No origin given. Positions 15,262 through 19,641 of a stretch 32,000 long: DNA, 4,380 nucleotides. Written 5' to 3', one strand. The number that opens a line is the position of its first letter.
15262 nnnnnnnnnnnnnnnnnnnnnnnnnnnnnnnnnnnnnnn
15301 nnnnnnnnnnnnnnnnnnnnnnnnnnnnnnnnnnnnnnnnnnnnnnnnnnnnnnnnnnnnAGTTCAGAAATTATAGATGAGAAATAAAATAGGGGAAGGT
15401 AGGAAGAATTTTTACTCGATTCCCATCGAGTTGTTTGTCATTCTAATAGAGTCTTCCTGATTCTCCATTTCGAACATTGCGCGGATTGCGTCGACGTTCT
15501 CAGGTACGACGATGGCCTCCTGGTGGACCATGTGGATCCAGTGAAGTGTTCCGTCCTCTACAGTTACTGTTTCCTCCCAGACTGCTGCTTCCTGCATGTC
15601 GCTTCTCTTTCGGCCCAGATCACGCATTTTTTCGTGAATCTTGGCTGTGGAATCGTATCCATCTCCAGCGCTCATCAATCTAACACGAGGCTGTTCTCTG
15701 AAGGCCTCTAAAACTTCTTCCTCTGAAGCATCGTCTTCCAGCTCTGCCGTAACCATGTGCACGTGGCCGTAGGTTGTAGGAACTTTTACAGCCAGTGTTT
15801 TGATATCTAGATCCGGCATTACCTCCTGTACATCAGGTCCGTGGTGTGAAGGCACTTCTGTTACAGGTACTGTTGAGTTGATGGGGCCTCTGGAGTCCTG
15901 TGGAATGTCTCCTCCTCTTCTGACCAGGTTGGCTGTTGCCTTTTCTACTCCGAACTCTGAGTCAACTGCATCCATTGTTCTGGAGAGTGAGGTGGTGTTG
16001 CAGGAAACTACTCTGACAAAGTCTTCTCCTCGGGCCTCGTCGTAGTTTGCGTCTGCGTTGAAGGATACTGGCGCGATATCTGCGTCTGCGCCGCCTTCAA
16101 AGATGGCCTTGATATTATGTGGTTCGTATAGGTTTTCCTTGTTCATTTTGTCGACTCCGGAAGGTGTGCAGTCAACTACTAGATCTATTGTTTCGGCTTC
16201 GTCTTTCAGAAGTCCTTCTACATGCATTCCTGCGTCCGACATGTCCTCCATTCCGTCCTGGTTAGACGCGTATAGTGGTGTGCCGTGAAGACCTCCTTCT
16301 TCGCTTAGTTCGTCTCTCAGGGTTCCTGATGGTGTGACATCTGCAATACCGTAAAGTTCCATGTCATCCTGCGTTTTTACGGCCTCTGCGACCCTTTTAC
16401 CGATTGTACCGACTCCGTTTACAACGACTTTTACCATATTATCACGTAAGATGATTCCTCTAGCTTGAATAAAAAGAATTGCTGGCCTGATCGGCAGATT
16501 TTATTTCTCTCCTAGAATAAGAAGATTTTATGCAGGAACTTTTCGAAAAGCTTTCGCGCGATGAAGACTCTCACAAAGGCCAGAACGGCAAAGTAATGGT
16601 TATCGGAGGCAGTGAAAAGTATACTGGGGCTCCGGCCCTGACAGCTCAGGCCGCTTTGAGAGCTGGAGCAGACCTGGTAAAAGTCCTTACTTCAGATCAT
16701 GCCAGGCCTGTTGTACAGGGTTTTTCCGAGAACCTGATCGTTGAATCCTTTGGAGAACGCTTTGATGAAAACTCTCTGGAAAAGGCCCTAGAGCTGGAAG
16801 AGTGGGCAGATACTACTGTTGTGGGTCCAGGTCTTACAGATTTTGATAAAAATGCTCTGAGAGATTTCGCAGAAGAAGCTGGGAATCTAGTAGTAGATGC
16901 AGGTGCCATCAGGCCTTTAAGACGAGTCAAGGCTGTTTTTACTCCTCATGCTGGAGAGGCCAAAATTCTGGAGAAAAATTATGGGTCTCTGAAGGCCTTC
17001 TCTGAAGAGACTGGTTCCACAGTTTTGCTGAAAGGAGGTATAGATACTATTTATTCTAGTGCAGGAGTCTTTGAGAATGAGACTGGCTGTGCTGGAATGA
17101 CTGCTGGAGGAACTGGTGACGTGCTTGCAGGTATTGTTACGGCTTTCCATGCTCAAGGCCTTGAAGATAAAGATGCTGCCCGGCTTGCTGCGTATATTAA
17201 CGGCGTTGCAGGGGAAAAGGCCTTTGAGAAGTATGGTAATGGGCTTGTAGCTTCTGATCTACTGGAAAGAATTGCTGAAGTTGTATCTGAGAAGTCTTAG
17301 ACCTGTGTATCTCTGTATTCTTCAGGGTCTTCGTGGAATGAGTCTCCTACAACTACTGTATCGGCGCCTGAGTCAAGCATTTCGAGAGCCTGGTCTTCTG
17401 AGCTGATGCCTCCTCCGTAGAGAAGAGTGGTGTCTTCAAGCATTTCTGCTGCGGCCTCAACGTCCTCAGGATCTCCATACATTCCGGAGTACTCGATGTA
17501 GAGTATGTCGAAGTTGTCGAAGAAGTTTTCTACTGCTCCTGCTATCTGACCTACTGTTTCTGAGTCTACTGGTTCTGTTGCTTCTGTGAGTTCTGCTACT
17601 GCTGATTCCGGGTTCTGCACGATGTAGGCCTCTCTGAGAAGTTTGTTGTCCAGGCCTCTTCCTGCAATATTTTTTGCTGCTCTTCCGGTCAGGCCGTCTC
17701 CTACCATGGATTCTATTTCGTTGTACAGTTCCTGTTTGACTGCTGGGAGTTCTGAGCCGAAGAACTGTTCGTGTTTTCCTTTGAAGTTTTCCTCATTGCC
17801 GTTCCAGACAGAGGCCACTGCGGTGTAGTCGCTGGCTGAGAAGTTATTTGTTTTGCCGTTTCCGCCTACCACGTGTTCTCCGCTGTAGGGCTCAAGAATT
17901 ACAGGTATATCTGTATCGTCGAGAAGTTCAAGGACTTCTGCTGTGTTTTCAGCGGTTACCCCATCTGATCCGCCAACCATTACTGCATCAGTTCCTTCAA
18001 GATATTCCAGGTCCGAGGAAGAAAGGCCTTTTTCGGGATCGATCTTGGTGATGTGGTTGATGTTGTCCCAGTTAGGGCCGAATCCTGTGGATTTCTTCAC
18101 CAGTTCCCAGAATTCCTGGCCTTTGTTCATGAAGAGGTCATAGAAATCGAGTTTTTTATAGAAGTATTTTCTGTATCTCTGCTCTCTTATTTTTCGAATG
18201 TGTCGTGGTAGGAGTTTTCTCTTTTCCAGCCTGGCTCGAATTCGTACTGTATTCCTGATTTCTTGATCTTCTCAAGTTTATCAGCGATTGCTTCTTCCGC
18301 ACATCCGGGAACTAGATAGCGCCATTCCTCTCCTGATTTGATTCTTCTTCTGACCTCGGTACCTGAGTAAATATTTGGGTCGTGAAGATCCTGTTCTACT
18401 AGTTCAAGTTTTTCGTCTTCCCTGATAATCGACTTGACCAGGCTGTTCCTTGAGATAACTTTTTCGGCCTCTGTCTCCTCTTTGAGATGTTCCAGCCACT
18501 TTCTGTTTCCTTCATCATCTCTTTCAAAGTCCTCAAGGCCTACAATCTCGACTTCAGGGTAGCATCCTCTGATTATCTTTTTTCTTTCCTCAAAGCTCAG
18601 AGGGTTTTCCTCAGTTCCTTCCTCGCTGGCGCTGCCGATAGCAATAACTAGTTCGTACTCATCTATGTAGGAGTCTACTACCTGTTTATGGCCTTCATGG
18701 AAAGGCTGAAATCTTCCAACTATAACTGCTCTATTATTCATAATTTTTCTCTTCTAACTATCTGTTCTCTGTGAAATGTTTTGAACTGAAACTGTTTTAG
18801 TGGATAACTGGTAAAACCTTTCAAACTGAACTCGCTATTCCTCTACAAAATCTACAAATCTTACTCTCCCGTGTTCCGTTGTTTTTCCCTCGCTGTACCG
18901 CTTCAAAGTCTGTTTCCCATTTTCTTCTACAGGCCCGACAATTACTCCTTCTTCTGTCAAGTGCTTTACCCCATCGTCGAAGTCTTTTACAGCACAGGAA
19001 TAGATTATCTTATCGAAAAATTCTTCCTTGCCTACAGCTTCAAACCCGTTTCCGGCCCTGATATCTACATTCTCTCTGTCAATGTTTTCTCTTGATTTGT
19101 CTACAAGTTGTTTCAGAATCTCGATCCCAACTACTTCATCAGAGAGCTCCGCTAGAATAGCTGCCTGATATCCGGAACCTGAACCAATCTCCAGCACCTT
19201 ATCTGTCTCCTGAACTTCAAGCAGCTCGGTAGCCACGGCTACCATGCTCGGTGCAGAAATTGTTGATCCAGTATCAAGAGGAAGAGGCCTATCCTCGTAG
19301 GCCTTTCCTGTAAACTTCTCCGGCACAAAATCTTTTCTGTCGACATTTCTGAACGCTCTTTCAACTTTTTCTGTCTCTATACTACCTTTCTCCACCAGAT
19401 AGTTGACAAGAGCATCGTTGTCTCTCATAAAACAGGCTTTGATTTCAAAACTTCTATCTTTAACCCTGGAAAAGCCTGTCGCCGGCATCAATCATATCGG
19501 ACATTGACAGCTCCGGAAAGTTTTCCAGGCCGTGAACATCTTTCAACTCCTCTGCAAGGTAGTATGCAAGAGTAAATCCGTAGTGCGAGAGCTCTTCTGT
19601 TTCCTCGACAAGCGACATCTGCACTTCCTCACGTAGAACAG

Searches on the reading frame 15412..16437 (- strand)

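Call 42: search_protein_families(library=pfam, proteins=[window:15412-16437:-], max_evalue=0.001)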
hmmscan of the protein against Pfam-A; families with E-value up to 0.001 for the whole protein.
window:15412-16437:- (341 aa): 4 families
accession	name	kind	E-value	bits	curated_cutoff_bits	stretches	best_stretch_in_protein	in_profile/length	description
PF02800.25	Gp_dh_C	-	2.8e-20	72.9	24.4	1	151-299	1-153/158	Glyceraldehyde 3-phosphate dehydrogenase, C-terminal domain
PF00044.30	Gp_dh_N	-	3.7e-06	27.6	31.7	1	2-92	1-96/101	Glyceraldehyde 3-phosphate dehydrogenase, NAD binding domain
PF01113.26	DapB_N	-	0.00015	22.3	25.6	0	2-62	1-46/124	Dihydrodipicolinate reductase, N-terminus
PF02774.23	Semialdhyde_dhC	-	0.00021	21.9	26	1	211-257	93-140/184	Semialdehyde dehydrogenase, dimerisation domain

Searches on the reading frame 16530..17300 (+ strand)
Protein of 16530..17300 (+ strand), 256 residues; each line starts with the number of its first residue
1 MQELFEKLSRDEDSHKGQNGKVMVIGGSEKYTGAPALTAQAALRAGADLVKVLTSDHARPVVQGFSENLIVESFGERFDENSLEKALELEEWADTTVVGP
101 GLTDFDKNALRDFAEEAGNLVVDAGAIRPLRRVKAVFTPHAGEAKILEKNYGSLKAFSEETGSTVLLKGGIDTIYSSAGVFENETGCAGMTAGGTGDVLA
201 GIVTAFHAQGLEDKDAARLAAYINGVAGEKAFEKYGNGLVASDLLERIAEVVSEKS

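Call 42: search_protein_families(library=pfam, proteins=[window:16530-17300:+], max_evalue=0.001)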
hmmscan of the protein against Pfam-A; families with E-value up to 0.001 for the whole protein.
window:16530-17300:+ (256 aa): 1 family
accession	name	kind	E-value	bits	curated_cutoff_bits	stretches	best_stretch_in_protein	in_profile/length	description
PF01256.23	Carb_kinase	-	1.4e-44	152.8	27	1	22-248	1-240/242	NAD(P)H-hydrate dehydratase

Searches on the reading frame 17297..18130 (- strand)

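Call 42: search_protein_families(library=pfam, proteins=[window:17297-18130:-], max_evalue=0.001)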
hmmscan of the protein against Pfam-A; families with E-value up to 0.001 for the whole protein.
window:17297-18130:- (277 aa): 2 families
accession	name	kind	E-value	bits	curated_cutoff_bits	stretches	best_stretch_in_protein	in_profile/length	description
PF01884.23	PcrB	-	2.7e-40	138.7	23.9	2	162-272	110-218/226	PcrB family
PF00977.27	His_biosynth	-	9.9e-05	22.3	23.6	1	222-273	60-113/228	Histidine biosynthesis protein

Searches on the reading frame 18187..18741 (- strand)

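Call 42: search_protein_families(library=pfam, proteins=[window:18187-18741:-], max_evalue=0.001)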
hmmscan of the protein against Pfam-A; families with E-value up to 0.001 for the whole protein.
window:18187-18741:- (184 aa): 1 family
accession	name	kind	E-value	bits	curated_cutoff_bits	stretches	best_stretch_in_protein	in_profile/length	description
PF01467.32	CTP_transf_like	-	1e-09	39.1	21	1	7-85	2-74/133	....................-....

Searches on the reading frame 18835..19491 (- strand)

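Call 42: search_protein_families(library=pfam, proteins=[window:18835-19491:-], max_evalue=0.001)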
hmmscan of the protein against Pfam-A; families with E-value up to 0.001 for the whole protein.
window:18835-19491:- (218 aa): 6 families
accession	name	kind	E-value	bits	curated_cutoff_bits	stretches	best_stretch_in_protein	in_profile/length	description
PF01135.25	PCMT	-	8.9e-44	150.2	20.3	1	25-214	3-204/210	Protein-L-isoaspartate(D-aspartate) O-methyltransferase (PCMT)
PF00398.26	RrnaAD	-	1.1e-08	35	24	1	85-145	20-81/263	Ribosomal RNA adenine dimethylase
PF08241.18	Methyltransf_11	-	1.5e-07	32.4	21.2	1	100-180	1-82/95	Methyltransferase domain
PF13847.12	Methyltransf_31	-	2.4e-07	31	27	1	97-179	5-95/145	Methyltransferase domain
PF13649.12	Methyltransf_25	-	1.1e-06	29.6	27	1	99-171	1-77/97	Methyltransferase domain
PF05175.20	MTS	-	0.00019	21.6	23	1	89-163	25-103/170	Methyltransferase small domain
